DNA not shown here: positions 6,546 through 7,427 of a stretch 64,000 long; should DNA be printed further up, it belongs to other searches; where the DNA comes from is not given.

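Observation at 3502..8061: Four-gene operon: a HerA/FtsK-like ATPase followed by three tandem KaiC/RecA-like paralogs, one intact and two with degenerate P-loops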

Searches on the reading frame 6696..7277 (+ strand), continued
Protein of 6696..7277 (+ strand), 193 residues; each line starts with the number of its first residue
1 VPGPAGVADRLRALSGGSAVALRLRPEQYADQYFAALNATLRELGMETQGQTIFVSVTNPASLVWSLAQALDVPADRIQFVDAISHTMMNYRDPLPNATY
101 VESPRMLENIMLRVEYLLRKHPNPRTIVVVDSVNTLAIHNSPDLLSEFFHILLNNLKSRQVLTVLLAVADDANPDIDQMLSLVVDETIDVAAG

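Call 49: predict_structure(alignment_id=A1)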
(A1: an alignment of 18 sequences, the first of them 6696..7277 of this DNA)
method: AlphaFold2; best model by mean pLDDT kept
length: 193 residues; sequences in the alignment: 18
mean_pLDDT: 90.1   pTM: 0.89
mean pLDDT of the five models: 90.1, 90.0, 89.4, 89.1, 88.2
residues with pLDDT >= 90: 143; 70-90: 38; 50-70: 12; < 50: 0
segments of 3 or more residues with pLDDT < 50: none
pLDDT, mean of each block of 10 residues (from residue 1): 82 91 93 93 80 94 93 92 74 84 93 97 93 94 96 97 93 86 94 73
secondary structure, 60 per line:
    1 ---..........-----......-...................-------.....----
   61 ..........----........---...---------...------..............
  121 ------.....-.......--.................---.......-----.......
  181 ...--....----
elements in order: H4-13 E19-24 H26-44 E52-56 H61-70 E78-82 E98-100 H107-120 E127-131 H133-139 H142-158 E162-168 H174-183 E186-189

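Call 51: search_protein_families(library=pfam, proteins=[L091:1-4305:-, L091:4497-5270:+, L091:5860-6597:+, L091:6725-7195:+, L091:7364-7873:+, L007:8788-9315:-, L007:10022-10531:+, L007:7282-8004:+], max_evalue=0.01)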
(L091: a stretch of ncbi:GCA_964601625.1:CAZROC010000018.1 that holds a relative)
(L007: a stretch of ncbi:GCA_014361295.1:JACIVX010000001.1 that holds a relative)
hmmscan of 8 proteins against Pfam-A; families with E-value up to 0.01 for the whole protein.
L091:1-4305:- (1435 aa): 53 families (the best 25 are shown)
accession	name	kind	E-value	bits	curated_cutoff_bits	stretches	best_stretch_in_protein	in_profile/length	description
PF07719.23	TPR_2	-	2.9e-126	401.8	27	12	622-654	1-33/34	Tetratricopeptide repeat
PF00515.34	TPR_1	-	4.6e-124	400.1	27.8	10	383-415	2-34/34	Tetratricopeptide repeat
PF13432.12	TPR_16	-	7.4e-99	324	32.7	12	902-966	1-65/65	Tetratricopeptide repeat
PF13428.12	TPR_14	-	1.4e-93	297.9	23.5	12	243-284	3-44/44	Tetratricopeptide repeat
PF13181.12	TPR_8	-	9.4e-89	284.6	25.7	7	622-654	1-33/34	Tetratricopeptide repeat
PF14559.12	TPR_19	-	1.4e-85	282.1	25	8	358-419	1-62/68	Tetratricopeptide repeat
PF13431.12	TPR_17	-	2.8e-77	249.1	24.4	5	371-402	2-33/34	Tetratricopeptide repeat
PF13414.12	TPR_11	-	7e-77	253.3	26.8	8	939-977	1-39/42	TPR repeat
PF13424.12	TPR_12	-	2.1e-68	227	30.1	9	590-652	6-75/77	Tetratricopeptide repeat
PF13371.12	TPR_9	-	1.9e-63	210.8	35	5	947-1006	10-69/73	Tetratricopeptide repeat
PF23914.1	TPR_CcmH_CycH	-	2.5e-58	196.8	42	6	860-959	46-148/158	Cytochrome c-type biogenesis protein H TPR domain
PF13176.12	TPR_7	-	2.4e-51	167.9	27.9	2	1121-1150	3-34/36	Tetratricopeptide repeat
PF13174.12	TPR_6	-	3.1e-49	162.7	26.3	0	165-192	6-33/33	Tetratricopeptide repeat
PF12895.13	ANAPC3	-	3.4e-45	152.7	27.2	3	880-958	5-82/82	Anaphase-promoting complex, cyclosome, subunit 3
PF25062.1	ARM_TT21_N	-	8.3e-28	98.1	40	3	326-448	79-200/222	Tetratricopeptide repeat protein 21 N-terminal ARM repeat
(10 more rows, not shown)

L091:4497-5270:+ (257 aa): 8 families
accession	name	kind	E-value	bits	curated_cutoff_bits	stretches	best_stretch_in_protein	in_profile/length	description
PF06745.19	ATPase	-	7.5e-58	196.1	26.6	1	21-248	3-227/231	KaiC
PF13481.12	AAA_25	-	8.4e-09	35.8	27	1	24-69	20-64/195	AAA domain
PF03796.21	DnaB_C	-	0.00084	19.2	27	1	21-123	4-108/255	DnaB-like helicase C terminal domain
PF13479.12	AAA_24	-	0.00094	19.5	27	1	37-152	2-77/195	AAA domain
PF00154.27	RecA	-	0.0012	18.8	27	1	20-75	34-90/262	recA bacterial DNA recombination protein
PF05625.17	PAXNEB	-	0.0012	18.4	28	0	21-82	21-83/366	PAXNEB protein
PF07088.17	GvpD_P-loop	-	0.0031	17.9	24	1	37-222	10-187/189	GvpD gas vesicle protein, P-loop domain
PF13173.12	AAA_14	-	0.0055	17.2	27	0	38-104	3-69/129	AAA domain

L091:5860-6597:+ (245 aa): 2 families
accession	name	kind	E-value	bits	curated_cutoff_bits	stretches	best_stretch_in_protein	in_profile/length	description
PF06745.19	ATPase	-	1.5e-18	67.5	26.6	1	6-243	3-226/231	KaiC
PF24336.1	DUF7504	-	1.9e-06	28.9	27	1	137-204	113-179/179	Family of unknown function (DUF7504)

L091:6725-7195:+ (156 aa): 1 family
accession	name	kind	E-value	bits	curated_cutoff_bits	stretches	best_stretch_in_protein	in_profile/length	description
PF07790.16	Pilin_N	-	3.5e-07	31.4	25.2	1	10-47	1-37/78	Archaeal Type IV pilin, N-terminal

L091:7364-7873:+ (169 aa): 1 family
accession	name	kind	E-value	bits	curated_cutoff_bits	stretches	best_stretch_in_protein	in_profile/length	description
PF07790.16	Pilin_N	-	1.7e-06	29.2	25.2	1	14-72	2-62/78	Archaeal Type IV pilin, N-terminal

L007:8788-9315:- (175 aa): 0 families

L007:10022-10531:+ (169 aa): 2 families
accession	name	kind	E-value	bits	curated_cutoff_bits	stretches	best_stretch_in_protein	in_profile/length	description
PF07790.16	Pilin_N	-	2.1e-12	48.2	25.2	1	12-67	1-57/78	Archaeal Type IV pilin, N-terminal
PF14155.11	DUF4307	-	0.0049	17.2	27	1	22-75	6-59/111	Domain of unknown function (DUF4307)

L007:7282-8004:+ (240 aa): 11 families
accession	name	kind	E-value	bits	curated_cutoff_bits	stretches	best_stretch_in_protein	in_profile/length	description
PF06745.19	ATPase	-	1.3e-46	159.2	26.6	1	13-230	3-225/231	KaiC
PF05625.17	PAXNEB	-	3.4e-10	40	28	1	13-78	21-87/366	PAXNEB protein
PF13481.12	AAA_25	-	1.4e-07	31.8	27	1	14-54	18-58/195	AAA domain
PF03796.21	DnaB_C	-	5.9e-05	23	27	1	13-161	4-158/255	DnaB-like helicase C terminal domain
PF13173.12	AAA_14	-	0.00082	19.8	27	1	30-157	3-117/129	AAA domain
PF13191.12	AAA_16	-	0.0014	19.5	32.6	1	29-141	24-142/167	AAA ATPase domain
PF08423.17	Rad51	-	0.0018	18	22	1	11-54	8-51/244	Rad51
PF23442.1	DUF7125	-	0.0021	17.7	29.1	1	10-44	3-37/207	Family of unknown function (DUF7125)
PF13479.12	AAA_24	-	0.0038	17.5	27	0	30-146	3-79/195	AAA domain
PF20720.3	nSTAND3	-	0.0048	17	27.2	0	30-83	18-72/155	Novel STAND NTPase 3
PF00154.27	RecA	-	0.007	16.3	27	0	12-54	34-77/262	recA bacterial DNA recombination protein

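Call 61: search_protein_families(library=pfam, proteins=[L083:759-4349:+, L076:2557-6177:+, L089:2291-2926:+, L089:3926-5695:+, L087:4012-6039:-], max_evalue=0.01)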
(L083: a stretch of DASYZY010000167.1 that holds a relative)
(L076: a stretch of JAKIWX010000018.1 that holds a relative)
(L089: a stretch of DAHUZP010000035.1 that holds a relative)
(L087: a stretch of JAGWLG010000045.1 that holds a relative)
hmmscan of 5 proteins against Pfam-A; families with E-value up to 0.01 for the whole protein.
L083:759-4349:+ (1196 aa): 2 families
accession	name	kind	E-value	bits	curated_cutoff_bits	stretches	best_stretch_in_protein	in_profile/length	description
PF13229.12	Beta_helix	-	3.4e-32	111.7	25.9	4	423-573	9-151/158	Right handed beta helix region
PF05048.19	NosD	-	2.7e-24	86.2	23.6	4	396-529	42-168/212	Periplasmic copper-binding protein (NosD)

L076:2557-6177:+ (1206 aa): 2 families
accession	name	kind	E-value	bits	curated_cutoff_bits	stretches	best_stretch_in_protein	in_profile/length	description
PF05048.19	NosD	-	2.1e-26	93.1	23.6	3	671-857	15-211/212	Periplasmic copper-binding protein (NosD)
PF13229.12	Beta_helix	-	1.1e-25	90.5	25.9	5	344-497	7-157/158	Right handed beta helix region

L089:2291-2926:+ (211 aa): 1 family
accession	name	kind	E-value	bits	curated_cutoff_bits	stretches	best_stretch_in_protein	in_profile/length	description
PF00857.26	Isochorismatase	-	5.3e-42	144.3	27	1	30-204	1-175/175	Isochorismatase domain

L089:3926-5695:+ (589 aa): 1 family
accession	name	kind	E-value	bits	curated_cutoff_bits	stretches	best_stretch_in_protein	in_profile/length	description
PF00999.27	Na_H_Exchanger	-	2.8e-41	142.1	26.2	1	86-468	6-367/375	Sodium/hydrogen exchanger, transmembrane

L087:4012-6039:- (675 aa): 0 families

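Call 66: list_cluster_members(proteins=[P0232, P0234, P0235, P0237, P0238, P0240, P0241, P0242, P0246, P0247])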
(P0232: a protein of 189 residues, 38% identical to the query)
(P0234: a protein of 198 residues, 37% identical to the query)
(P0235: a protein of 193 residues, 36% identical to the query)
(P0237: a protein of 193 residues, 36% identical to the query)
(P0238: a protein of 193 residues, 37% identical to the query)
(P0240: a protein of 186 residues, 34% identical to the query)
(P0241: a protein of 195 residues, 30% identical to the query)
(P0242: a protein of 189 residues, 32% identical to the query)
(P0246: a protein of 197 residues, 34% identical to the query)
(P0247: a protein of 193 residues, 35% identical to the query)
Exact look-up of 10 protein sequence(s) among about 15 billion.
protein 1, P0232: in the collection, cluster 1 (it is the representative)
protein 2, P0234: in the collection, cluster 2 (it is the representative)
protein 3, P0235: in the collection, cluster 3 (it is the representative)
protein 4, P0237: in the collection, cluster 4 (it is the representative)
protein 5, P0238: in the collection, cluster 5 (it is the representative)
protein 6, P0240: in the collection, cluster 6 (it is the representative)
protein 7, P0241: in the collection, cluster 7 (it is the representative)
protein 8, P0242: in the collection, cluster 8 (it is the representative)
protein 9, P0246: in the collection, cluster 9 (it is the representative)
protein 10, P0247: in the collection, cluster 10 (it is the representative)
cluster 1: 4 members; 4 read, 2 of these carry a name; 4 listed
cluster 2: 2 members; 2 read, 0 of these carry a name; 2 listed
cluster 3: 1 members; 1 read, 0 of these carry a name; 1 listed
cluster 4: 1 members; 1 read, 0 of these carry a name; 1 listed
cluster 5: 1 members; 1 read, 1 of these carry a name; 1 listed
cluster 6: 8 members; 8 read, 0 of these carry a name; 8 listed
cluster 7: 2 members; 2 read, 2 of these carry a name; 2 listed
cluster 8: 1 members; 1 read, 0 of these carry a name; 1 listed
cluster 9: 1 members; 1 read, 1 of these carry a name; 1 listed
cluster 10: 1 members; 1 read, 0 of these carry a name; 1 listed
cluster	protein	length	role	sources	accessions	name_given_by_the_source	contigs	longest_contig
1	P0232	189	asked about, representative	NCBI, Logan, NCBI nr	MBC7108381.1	MAG: hypothetical protein H5T41_06305 [Methanomassiliicoccales archaeon] | hypothetical protein [Methanomassiliicoccales archaeon]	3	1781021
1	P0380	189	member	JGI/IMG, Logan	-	archaellum biogenesis ATPase FlaH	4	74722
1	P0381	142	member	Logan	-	-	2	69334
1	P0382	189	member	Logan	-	-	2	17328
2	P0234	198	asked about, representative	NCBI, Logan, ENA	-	-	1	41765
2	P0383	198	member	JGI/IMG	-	-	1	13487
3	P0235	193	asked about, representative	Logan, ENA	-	-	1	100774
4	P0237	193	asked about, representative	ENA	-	-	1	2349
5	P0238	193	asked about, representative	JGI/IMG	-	archaellum biogenesis ATPase FlaH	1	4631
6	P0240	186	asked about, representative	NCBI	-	-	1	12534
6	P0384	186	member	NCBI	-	-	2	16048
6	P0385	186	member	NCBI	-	-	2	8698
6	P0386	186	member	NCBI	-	-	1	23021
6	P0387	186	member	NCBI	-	-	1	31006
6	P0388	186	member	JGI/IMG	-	-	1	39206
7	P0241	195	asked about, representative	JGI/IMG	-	hypothetical protein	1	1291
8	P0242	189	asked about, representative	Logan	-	-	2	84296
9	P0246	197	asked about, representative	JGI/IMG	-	hypothetical protein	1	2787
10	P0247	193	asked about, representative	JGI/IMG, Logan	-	-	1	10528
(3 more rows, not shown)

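Call 68: find_encoding_contigs(protein=P0235, flank=8000, max_places=1)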
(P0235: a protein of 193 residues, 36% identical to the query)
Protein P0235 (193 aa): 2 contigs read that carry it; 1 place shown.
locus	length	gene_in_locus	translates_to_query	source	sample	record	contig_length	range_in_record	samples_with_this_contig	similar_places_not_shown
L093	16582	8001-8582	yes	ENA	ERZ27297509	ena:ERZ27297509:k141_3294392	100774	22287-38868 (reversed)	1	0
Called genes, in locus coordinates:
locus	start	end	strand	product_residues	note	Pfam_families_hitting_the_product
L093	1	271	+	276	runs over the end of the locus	-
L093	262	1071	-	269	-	-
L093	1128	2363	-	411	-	PF01896:DNA_primase_S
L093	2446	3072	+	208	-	-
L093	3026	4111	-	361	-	PF03706:LPG_synthase_TM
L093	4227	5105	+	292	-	PF01435:Peptidase_M48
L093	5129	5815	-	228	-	PF02811:PHP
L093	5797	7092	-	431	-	PF00215:OMPdecase, PF02581:TMP-TENI (faint), PF00977:His_biosynth (weak), PF03737:RraA-like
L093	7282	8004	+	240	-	PF13481:AAA_25 (weak), PF03796:DnaB_C (faint), PF06745:ATPase, PF23442:DUF7125 (faint)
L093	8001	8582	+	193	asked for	PF23365:DUF7090, PF06745:ATPase (weak)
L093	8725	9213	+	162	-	PF07790:Pilin_N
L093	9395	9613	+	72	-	-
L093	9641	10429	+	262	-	PF02230:Abhydrolase_2, PF10503:Esterase_PHB (weak)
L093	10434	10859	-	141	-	PF06271:RDD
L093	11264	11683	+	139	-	PF01609:DDE_Tnp_1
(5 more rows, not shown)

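Call 69: find_encoding_contigs(protein=P0242, flank=8000, max_places=1)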
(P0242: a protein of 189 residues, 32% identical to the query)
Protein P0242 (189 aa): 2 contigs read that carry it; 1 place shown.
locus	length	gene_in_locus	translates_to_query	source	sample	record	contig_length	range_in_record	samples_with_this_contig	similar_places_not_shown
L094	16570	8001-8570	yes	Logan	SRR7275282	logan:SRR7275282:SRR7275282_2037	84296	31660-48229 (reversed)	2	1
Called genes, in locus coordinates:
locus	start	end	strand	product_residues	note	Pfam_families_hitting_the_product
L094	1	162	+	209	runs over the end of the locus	PF01381:HTH_3, PF00571:CBS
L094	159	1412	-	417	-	PF02812:ELFV_dehydrog_N, PF00208:ELFV_dehydrog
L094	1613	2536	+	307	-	PF01435:Peptidase_M48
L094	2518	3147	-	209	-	PF04252:SFM1-like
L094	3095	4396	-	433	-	PF00215:OMPdecase, PF00977:His_biosynth (faint), PF02581:TMP-TENI (weak), PF03737:RraA-like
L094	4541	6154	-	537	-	-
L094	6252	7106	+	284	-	PF04951:Peptidase_M55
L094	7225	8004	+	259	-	PF06745:ATPase, PF23442:DUF7125 (weak)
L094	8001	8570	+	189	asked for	PF06745:ATPase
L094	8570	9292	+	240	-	PF06745:ATPase, PF23442:DUF7125 (weak)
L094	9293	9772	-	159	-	PF06271:RDD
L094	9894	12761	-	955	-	PF02687:FtsX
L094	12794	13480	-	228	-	PF00005:ABC_tran, PF13304:AAA_21 (faint)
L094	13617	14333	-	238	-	PF00290:Trp_syntA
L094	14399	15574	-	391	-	PF00291:PALP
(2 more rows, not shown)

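Call 94: list_cluster_members(proteins=[P0249, P0254, P0258, P0260, P0264, P0277, P0284, P0294, P0281, P0293])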
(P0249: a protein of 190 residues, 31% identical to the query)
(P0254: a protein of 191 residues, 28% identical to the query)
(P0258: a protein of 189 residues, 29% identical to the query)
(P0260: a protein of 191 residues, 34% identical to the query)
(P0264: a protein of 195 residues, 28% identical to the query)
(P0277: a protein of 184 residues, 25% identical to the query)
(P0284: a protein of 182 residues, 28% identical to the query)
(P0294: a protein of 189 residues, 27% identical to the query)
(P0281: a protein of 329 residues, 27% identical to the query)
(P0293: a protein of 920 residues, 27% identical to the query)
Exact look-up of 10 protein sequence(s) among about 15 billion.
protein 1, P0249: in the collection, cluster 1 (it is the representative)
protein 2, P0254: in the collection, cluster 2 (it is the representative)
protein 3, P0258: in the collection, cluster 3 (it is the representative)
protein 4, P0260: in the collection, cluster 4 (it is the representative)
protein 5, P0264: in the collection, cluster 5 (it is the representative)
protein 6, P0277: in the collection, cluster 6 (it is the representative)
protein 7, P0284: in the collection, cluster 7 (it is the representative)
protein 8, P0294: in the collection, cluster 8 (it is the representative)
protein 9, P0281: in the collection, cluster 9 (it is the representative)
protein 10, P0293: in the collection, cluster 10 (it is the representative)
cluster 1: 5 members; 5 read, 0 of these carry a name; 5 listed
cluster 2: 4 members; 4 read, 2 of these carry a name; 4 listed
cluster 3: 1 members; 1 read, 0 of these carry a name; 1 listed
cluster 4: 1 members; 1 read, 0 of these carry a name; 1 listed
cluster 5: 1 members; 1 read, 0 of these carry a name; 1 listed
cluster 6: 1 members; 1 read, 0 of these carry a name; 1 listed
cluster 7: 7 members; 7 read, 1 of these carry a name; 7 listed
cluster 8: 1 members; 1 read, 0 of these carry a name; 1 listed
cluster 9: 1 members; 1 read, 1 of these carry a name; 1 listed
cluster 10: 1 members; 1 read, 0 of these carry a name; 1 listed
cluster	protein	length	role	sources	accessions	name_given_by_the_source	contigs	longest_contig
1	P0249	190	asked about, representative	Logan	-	-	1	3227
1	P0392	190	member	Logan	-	-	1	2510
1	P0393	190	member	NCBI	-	-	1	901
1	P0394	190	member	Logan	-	-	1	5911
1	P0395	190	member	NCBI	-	-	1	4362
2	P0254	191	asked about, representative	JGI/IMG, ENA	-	-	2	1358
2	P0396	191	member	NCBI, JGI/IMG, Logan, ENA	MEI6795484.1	MAG: hypothetical protein WCK39_01340 [Methanomassiliicoccales archaeon]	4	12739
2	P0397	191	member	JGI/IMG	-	KaiC/GvpD/RAD55 family RecA-like ATPase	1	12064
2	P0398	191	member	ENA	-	-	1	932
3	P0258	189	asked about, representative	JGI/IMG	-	-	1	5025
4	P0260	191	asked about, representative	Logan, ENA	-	-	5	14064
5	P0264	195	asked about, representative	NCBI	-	-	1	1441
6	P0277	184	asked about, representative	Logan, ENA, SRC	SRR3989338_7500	-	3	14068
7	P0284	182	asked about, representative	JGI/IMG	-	-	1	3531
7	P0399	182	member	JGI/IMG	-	archaellum biogenesis ATPase FlaH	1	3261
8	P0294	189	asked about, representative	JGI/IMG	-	-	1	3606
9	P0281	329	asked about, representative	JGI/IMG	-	archaellum biogenesis ATPase FlaH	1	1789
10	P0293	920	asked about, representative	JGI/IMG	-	-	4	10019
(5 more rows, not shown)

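Call 95: find_homologous_proteins(query=L091:5860-6597:+, max_evalue=0.00001)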
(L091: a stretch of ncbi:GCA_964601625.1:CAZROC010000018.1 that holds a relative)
Query L091:5860-6597:+ (245 aa): 43 proteins with E <= 0.00001 among 561 candidates.
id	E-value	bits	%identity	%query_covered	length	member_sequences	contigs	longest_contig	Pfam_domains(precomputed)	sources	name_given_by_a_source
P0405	1.9e-159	546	100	100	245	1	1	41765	PF06745.20,PF23442.2,PF24336.2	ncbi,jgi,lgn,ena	-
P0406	1.4e-104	367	66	97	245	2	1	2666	PF06745.20,PF23442.2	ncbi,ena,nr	ncbi:MAG: recombinase RecA [Thermoplasmata archaeon]|nr:recombinase RecA [Thermoplasmata archaeon]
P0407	1.8e-93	330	59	99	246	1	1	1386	PF06745.20,PF23442.2,PF24336.2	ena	-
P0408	6.1e-92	325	61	98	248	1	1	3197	PF06745.20,PF23442.2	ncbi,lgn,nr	ncbi:MAG: ATPase domain-containing protein [Candidatus Thermoplasmatota archaeon]|nr:ATPase domain-c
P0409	2.3e-91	323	59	98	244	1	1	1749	PF06745.20,PF23442.2,PF24336.2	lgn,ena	-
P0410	7.0e-68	247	47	96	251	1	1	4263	PF06745.20,PF07088.17,PF23442.2,PF24336.2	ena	-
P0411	3.2e-67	244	49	97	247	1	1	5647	PF06745.20,PF05625.18,PF23442.2,PF24336.2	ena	-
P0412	1.4e-66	242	48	96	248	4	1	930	PF06745.20,PF07088.17,PF23365.2,PF23442.2,PF24336.2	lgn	-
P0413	8.0e-66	240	47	97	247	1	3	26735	PF06745.20,PF23442.2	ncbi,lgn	-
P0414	1.1e-65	239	49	98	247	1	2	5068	PF06745.20,PF23442.2,PF24336.2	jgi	jgi:KaiC/GvpD/RAD55 family RecA-like ATPase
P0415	1.3e-65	239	49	96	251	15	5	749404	PF06745.20,PF07088.17,PF23442.2,PF24336.2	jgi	jgi:KaiC/GvpD/RAD55 family RecA-like ATPase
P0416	2.8e-65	238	50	96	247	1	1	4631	PF06745.20,PF07088.17,PF23442.2,PF24336.2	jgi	jgi:KaiC/GvpD/RAD55 family RecA-like ATPase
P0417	2.8e-65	238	48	98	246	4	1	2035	PF06745.20,PF23442.2,PF24336.2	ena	-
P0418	5.5e-65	237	49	98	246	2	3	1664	PF06745.20,PF23442.2,PF24336.2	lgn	-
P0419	2.3e-64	235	47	98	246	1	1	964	PF06745.20,PF23442.2,PF24336.2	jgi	-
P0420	4.2e-64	234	48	96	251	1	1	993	PF06745.20,PF07088.17,PF23442.2,PF24336.2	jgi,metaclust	metaclust:\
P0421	5.4e-64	234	48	98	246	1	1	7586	PF06745.20,PF23442.2,PF24336.2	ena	-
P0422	7.7e-64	233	48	97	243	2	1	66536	PF06745.20,PF05625.18,PF23442.2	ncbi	-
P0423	3.7e-63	231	48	96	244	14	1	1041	PF06745.20,PF23442.2,PF24336.2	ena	-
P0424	4.8e-63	231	47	96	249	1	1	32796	PF06745.20,PF23442.2,PF24336.2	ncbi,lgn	-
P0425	7.2e-63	230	46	98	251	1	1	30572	PF06745.20,PF07088.17,PF05625.18,PF23442.2,PF24336.2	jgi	-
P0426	9.4e-63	230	48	96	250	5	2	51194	PF06745.20,PF23442.2,PF24336.2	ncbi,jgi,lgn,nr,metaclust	ncbi:MAG: recombinase RecA [Candidatus Proteinoplasmatales archaeon SG8-5]|nr:MAG: recombinase RecA 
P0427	2.2e-62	229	45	98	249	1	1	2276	PF06745.20,PF23442.2,PF24336.2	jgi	jgi:KaiC/GvpD/RAD55 family RecA-like ATPase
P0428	2.4e-62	229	46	98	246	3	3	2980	PF06745.20,PF23442.2,PF24336.2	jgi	-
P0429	2.5e-62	228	48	96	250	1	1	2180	PF06745.20,PF07088.17,PF23442.2,PF24336.2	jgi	jgi:KaiC/GvpD/RAD55 family RecA-like ATPase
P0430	1.7e-61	226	46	96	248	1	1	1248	PF06745.20,PF23442.2,PF24336.2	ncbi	-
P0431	2.3e-61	225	47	96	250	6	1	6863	PF06745.20,PF23442.2,PF24336.2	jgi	jgi:KaiC/GvpD/RAD55 family RecA-like ATPase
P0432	4.3e-61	224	47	96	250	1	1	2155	PF06745.20,PF07088.17,PF23442.2,PF24336.2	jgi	jgi:KaiC/GvpD/RAD55 family RecA-like ATPase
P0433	6.7e-61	224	46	96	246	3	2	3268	PF06745.20,PF23442.2,PF24336.2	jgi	-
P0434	9.7e-61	223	46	98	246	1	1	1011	PF06745.20,PF23442.2,PF24336.2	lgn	-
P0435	3.0e-60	222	45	98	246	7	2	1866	PF06745.20,PF23442.2,PF24336.2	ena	-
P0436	4.9e-60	221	48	91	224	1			PF06745.20,PF23442.2,PF24336.2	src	-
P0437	7.1e-59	217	46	96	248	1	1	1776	PF06745.20,PF23442.2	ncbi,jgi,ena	-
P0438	9.7e-58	213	43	98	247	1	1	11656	PF06745.20,PF23365.2,PF23442.2,PF24336.2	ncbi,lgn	ncbi:MAG: RAD55 family ATPase [Candidatus Thermoplasmatota archaeon]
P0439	1.1e-53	200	43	97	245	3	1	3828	PF06745.20,PF23442.2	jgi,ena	-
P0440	5.1e-53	198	43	98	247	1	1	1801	PF06745.20,PF05625.18,PF23442.2,PF24336.2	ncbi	-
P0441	2.5e-52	196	42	98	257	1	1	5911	PF06745.20,PF05625.18,PF23442.2,PF24336.2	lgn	-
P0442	1.6e-48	183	38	98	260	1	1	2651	PF06745.20,PF23365.2,PF23442.2,PF24336.2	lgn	-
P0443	3.6e-47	179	44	78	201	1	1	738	PF06745.20,PF23365.2,PF23442.2,PF24336.2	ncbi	ncbi:unnamed protein product, partial [marine sediment metagenome]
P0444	6.4e-44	168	38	97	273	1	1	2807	PF06745.20,PF23442.2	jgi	jgi:archaellum biogenesis ATPase FlaH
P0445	7.5e-6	44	37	29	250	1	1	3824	PF06745.20,PF03796.22,PF23442.2,PF13481.13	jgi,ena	-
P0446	9.6e-6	43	37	29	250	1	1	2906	PF06745.20,PF03796.22,PF14417.13,PF23442.2,PF13481.13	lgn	-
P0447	1.0e-5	43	37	29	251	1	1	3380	PF06745.20,PF03796.22,PF23442.2,PF13481.13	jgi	-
